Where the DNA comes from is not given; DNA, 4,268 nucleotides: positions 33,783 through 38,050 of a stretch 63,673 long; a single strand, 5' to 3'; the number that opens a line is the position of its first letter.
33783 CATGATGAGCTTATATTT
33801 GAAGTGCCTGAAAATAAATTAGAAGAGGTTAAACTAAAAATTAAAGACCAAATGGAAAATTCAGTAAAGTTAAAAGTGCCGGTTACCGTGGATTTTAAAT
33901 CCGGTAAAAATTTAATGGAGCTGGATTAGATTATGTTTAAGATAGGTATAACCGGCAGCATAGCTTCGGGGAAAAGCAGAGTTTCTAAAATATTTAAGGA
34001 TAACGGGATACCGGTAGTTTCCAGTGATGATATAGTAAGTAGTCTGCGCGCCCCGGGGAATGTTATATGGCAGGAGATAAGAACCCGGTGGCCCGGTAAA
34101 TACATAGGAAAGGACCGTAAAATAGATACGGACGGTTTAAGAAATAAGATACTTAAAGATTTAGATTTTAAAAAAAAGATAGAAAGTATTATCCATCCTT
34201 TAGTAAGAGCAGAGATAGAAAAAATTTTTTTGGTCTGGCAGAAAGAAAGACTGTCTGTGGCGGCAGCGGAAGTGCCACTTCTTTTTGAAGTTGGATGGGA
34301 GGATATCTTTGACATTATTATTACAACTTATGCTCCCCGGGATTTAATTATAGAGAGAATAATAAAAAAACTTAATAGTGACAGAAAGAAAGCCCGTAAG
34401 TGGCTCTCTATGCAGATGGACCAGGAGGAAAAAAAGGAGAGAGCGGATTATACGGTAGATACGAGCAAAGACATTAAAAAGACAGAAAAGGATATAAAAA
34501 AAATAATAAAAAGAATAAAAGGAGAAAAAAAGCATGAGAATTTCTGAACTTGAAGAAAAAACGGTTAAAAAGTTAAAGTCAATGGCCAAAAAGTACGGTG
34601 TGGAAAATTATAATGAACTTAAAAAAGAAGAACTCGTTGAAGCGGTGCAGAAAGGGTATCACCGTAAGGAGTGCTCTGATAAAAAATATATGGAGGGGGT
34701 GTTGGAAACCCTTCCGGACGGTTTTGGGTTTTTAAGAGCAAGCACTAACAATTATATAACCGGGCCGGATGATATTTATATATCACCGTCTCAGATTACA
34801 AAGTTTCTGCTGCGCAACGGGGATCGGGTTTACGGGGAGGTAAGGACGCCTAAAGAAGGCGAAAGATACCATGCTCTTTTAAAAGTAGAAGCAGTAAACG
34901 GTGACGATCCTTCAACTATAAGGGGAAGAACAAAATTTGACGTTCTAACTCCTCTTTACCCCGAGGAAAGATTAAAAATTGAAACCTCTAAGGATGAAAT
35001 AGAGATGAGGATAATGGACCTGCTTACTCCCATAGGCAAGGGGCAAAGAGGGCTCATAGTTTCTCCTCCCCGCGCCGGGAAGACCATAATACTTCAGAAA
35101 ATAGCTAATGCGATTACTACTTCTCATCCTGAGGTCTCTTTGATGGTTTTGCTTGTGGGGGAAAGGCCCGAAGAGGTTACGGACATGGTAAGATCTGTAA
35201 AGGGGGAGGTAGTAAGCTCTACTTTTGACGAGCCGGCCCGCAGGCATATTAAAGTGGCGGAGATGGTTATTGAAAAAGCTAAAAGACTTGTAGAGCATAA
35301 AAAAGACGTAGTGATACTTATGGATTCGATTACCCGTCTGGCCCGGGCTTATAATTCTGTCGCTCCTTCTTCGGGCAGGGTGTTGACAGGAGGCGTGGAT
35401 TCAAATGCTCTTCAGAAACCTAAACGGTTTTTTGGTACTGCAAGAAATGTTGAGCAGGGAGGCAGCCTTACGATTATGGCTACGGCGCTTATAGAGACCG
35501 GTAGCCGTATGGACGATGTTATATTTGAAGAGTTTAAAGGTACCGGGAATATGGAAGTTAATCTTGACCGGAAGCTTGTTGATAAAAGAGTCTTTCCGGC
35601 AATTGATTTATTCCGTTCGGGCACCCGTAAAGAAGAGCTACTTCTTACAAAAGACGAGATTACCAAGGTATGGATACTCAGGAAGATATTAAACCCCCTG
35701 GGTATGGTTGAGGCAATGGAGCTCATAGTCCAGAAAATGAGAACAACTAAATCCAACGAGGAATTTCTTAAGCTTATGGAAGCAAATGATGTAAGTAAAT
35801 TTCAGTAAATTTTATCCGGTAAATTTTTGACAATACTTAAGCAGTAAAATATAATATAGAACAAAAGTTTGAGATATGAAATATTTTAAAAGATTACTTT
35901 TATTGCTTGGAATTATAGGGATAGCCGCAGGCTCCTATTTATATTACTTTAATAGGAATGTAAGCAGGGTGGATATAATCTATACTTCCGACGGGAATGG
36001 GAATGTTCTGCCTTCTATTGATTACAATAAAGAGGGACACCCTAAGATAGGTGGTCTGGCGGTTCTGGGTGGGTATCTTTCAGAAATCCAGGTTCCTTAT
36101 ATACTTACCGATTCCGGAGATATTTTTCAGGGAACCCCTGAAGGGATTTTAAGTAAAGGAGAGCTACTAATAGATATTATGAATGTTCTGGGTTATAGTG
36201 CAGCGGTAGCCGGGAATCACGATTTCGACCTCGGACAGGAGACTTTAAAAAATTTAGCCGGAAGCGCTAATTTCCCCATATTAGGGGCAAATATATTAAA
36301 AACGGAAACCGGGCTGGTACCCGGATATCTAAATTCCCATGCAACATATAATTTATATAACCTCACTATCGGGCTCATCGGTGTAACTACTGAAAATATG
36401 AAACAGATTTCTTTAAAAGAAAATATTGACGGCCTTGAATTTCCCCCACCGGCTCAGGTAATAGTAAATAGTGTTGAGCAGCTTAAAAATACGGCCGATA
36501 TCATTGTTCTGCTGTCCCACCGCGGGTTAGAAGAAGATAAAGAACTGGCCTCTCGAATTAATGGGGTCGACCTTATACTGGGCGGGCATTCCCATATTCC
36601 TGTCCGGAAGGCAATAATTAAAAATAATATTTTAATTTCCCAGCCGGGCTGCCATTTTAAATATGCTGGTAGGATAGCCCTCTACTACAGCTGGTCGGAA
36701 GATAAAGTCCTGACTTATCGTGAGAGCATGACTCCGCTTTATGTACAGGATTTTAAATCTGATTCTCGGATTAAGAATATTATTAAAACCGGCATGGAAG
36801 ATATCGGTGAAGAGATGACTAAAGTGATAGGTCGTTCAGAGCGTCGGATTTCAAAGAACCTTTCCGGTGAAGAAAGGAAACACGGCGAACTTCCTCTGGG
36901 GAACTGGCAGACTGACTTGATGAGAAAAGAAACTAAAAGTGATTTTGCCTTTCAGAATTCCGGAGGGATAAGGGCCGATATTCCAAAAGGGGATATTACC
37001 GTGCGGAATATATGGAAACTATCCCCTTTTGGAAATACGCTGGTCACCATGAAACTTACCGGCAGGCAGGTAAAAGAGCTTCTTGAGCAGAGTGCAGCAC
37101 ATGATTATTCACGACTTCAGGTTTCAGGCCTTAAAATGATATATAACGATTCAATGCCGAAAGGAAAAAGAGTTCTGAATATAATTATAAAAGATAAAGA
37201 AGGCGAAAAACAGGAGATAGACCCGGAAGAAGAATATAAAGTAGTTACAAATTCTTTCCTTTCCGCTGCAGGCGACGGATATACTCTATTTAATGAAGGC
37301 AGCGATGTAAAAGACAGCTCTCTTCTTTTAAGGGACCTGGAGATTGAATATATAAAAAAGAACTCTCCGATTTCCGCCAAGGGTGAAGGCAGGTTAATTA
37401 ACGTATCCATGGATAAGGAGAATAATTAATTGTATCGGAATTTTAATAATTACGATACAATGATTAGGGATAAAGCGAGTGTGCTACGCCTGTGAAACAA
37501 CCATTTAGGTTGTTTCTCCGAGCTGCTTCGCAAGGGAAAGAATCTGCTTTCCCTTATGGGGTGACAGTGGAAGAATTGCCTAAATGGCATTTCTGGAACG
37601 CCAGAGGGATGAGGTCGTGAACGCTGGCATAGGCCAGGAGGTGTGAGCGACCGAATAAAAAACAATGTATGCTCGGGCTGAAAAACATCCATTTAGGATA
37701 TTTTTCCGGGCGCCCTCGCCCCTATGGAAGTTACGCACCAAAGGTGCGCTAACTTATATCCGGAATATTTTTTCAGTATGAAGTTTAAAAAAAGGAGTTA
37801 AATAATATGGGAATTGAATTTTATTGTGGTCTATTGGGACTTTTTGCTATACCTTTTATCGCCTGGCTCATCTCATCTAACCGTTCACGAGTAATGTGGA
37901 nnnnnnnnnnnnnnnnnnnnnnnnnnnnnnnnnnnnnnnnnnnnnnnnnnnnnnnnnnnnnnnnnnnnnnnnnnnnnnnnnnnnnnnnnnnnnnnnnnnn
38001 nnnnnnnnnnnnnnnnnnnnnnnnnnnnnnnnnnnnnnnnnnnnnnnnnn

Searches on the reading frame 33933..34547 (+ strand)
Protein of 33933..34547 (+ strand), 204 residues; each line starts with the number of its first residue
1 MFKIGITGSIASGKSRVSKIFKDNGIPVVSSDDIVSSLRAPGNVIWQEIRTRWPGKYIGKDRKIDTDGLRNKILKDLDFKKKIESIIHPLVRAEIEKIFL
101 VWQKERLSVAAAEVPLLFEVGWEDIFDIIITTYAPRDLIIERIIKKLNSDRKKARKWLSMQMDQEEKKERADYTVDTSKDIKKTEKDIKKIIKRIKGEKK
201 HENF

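Call 8: search_protein_families(library=pfam, proteins=[window:33933-34547:+])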
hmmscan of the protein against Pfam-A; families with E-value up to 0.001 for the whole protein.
window:33933-34547:+ (204 aa): 1 family
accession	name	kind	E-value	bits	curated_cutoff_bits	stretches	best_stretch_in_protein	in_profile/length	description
PF01121.26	CoaE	-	8.9e-39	133.5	27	1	4-181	3-178/180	Dephospho-CoA kinase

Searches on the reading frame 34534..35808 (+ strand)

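Call 8: search_protein_families(library=pfam, proteins=[window:34534-35808:+])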
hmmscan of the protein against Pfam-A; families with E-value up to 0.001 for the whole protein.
window:34534-35808:+ (424 aa): 4 families
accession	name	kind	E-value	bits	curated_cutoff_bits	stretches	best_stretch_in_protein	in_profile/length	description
PF07497.18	Rho_RNA_bind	-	3.5e-31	107.3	27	1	53-126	1-72/73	Rho termination factor, RNA-binding domain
PF00006.31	ATP-synt_ab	-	3.1e-29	102.6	29.5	1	158-362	2-211/213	ATP synthase alpha/beta family, nucleotide-binding domain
PF07498.18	Rho_N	-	3.9e-10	40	24.9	1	5-39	1-35/43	Rho termination factor, N-terminal domain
PF08206.17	OB_RNB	-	1.9e-05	24.7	24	1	55-109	1-48/58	Ribonuclease B OB domain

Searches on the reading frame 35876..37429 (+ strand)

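Call 8: search_protein_families(library=pfam, proteins=[window:35876-37429:+])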
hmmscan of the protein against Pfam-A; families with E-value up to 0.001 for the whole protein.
window:35876-37429:+ (517 aa): 4 families
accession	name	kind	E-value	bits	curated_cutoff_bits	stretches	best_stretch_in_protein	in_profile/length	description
PF02872.23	5_nucleotid_C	-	1e-41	143.1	23.6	1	317-473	1-157/158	5'-nucleotidase, C-terminal domain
PF00149.33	Metallophos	-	2.6e-09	38.3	21.5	1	72-242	29-191/191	Calcineurin-like phosphoesterase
PF09587.15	PGA_cap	-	0.0002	21.4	27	1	110-250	82-241/255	Bacterial capsule synthesis protein PGA_cap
PF21953.1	NadN_nucleosid_C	-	0.00036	21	27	1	351-407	33-93/199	NAD nucleotidase, C-terminal domain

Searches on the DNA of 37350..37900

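Call 4: search_rna_families(source=window, start=37350, end=37900, threshold=evalue, max_evalue=10, show_alignments=3)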
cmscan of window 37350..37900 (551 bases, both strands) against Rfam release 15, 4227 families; matches with E-value up to 10: 1.
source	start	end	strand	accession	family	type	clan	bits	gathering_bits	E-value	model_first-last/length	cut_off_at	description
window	37371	37420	+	RF03630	mir-2818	Gene; miRNA;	-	15.1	90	4.7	1-60/60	no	mir-2818 microRNA precursor family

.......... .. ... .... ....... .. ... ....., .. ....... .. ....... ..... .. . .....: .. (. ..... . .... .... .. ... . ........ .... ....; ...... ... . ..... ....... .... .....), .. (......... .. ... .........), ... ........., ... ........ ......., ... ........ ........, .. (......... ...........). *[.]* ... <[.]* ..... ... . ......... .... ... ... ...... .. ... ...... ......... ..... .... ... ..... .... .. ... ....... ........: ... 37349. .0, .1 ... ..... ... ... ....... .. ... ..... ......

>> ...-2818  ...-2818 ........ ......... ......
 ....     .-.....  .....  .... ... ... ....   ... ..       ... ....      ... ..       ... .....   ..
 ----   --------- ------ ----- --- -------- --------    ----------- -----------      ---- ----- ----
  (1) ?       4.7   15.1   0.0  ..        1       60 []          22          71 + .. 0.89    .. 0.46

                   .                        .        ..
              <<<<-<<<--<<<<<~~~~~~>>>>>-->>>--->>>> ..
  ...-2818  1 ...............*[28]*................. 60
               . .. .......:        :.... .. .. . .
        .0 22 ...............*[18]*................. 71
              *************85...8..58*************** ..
